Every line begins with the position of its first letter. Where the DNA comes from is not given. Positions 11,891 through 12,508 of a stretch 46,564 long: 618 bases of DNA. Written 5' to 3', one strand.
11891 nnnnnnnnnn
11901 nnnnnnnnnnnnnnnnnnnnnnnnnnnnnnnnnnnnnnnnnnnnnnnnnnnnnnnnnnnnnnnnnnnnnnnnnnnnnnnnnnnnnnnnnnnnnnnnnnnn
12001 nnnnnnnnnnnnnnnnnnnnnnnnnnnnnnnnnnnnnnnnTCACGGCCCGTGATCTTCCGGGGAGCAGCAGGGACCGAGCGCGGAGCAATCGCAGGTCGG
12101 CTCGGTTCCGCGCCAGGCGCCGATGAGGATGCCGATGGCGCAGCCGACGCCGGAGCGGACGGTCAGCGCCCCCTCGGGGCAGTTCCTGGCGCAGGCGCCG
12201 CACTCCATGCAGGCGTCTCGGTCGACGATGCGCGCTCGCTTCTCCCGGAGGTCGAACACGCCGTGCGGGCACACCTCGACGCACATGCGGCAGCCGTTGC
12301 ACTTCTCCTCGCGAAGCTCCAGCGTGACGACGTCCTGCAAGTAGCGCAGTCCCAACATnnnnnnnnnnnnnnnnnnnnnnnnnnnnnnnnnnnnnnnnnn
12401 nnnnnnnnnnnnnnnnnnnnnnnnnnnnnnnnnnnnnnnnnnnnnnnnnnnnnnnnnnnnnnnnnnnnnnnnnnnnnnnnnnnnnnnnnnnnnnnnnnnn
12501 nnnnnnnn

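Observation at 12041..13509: Mercury-methylation gene pair hgcA-hgcB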

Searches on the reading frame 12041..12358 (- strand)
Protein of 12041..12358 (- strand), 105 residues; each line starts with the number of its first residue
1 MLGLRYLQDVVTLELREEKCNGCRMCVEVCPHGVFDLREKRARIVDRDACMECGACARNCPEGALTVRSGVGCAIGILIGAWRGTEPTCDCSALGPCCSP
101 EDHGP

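Call 3: search_protein_families(library=pfam, proteins=[window:12041-12358:-], max_evalue=0.01)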
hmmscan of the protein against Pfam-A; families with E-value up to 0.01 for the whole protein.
window:12041-12358:- (105 aa): 18 families
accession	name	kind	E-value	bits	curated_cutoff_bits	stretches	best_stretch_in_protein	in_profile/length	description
PF00037.32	Fer4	-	3.6e-15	55.5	21.1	2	16-34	4-22/24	4Fe-4S binding domain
PF12837.12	Fer4_6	-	1.5e-12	47.3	25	2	17-35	6-24/24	4Fe-4S binding domain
PF12797.12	Fer4_2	-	6.1e-11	42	24.5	2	17-31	7-21/22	4Fe-4S binding domain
PF12838.12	Fer4_7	-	8.1e-11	42.7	27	1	19-64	1-52/52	4Fe-4S dicluster domain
PF13187.11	Fer4_9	-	5.5e-10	39.6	27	1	19-64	1-51/52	4Fe-4S dicluster domain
PF14697.11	Fer4_21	-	4.5e-09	36.8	35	2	13-31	34-52/59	4Fe-4S dicluster domain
PF13237.11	Fer4_10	-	4.4e-08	33.4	25.5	1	16-61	5-53/53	4Fe-4S dicluster domain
PF13484.11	Fer4_16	-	6.3e-08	33.7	30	1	19-38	1-20/66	4Fe-4S double cluster binding domain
PF12800.12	Fer4_4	-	2.4e-07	30.9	24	1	18-31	2-15/17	4Fe-4S binding domain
PF13459.11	Fer4_15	-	8.8e-06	26.8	22.4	1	45-62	3-20/66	4Fe-4S single cluster domain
PF13370.11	Fer4_13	-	5e-05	24.3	24.5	0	45-62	1-18/58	4Fe-4S single cluster domain of Ferredoxin I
PF13183.11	Fer4_8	-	5.4e-05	24.1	27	1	18-34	52-68/68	4Fe-4S dicluster domain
PF12798.12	Fer4_3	-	0.00046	21.3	27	0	50-64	1-15/15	4Fe-4S binding domain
PF06902.16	Fer4_19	-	0.00065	20.1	24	1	10-68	5-62/64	Divergent 4Fe-4S mono-cluster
PF15913.10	Furin-like_2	-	0.0014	19.3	28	0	20-69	1-48/102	Furin-like repeat, cysteine-rich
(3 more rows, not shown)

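Call 4: search_protein_families(library=ncbifam, proteins=[window:12041-12358:-], max_evalue=0.01)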
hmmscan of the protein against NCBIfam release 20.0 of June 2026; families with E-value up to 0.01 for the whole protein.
window:12041-12358:- (105 aa): 83 families (the best 25 are shown)
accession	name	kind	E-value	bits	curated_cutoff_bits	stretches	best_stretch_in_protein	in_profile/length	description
NF040864.1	HgcB_ferredoxin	equivalog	1e-36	124.7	99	1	5-98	1-93/93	mercury methylation ferredoxin HgcB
NF043039.1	HgcAB_like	equivalog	1.3e-16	61.2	285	1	11-65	293-349/350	HgcAB-like fusion protein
NF040770.1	hetero_SS_HdrA2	exception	2.3e-11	42.5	1100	1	9-74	568-632/777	CoB-CoM heterodisulfide reductase HdrA2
TIGR02179.1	PorD_KorD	subfamily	8.5e-11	41.8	60.05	1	15-67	22-74/78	2-oxoacid:acceptor oxidoreductase, delta subunit, pyruvate/2-ketoisovalerate family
NF038196.1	ferrodoxin_EFR1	subfamily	1.6e-10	41.4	75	1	17-67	183-231/242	EFR1 family ferrodoxin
NF042909.1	FMH_DH_FwdF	exception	3.7e-10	39.4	375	1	12-68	251-314/336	tungsten-dependent formylmethanofuran dehydrogenase subunit FwdF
NF006221.0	PRK08348.1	subfamily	5.8e-10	39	124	1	16-67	42-94/136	NADH-plastoquinone oxidoreductase subunit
NF040684.1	PorD_Arch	equivalog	2.5e-09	37.1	120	1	14-68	28-82/85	pyruvate synthase subunit PorD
TIGR02060.1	aprB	equivalog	3.7e-09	36.5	135.65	1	17-72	7-69/132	adenylyl-sulfate reductase subunit beta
TIGR02700.1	flavo_MJ0208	hypoth_equivalog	5.2e-09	35.7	251.35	1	14-66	144-195/234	dihydromethanopterin reductase (acceptor)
NF007203.0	PRK09624.1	equivalog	7.6e-09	35.7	171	1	10-66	43-99/105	pyuvate ferredoxin oxidoreductase subunit delta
NF007202.0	PRK09623.1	equivalog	1.2e-08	35.2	166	1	15-67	48-100/105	3-methyl-2-oxobutanoate dehydrogenase subunit delta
NF045874.1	Vhu_polyferre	exception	1.8e-08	33.5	600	1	9-69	187-247/381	F420-non-reducing hydrogenase associated-polyferredoxin VhuB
NF007205.0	PRK09626.1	equivalog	3.8e-08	33.3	93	1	12-67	11-73/105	2-oxoglutarate-acceptor oxidoreductase subunit OorD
TIGR04395.1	cutC_activ_rSAM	equivalog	3.8e-08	33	360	1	15-69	51-107/309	choline TMA-lyase-activating enzyme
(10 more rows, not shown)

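Call 24: list_cluster_members(proteins=[P0001, window:12041-12358:-, window:13506-14399:-, P0002])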
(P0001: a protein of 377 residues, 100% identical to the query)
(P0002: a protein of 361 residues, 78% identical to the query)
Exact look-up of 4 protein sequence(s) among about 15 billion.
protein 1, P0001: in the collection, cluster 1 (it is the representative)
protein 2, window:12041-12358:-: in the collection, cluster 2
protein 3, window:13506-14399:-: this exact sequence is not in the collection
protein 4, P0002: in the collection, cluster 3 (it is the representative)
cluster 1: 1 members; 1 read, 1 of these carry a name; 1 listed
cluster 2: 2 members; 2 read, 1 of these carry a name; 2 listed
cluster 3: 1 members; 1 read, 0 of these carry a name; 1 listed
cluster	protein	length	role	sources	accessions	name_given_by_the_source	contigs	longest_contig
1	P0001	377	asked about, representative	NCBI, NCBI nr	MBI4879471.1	MAG: acetyl-CoA synthase subunit gamma [Planctomycetes bacterium] | acetyl-CoA synthase subunit gamma [Planctomycetota bacterium]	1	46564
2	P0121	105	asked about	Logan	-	-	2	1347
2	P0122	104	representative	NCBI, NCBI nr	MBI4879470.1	MAG: 4Fe-4S binding protein [Planctomycetes bacterium] | 4Fe-4S binding protein [Planctomycetota bacterium]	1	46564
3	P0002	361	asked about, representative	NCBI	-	-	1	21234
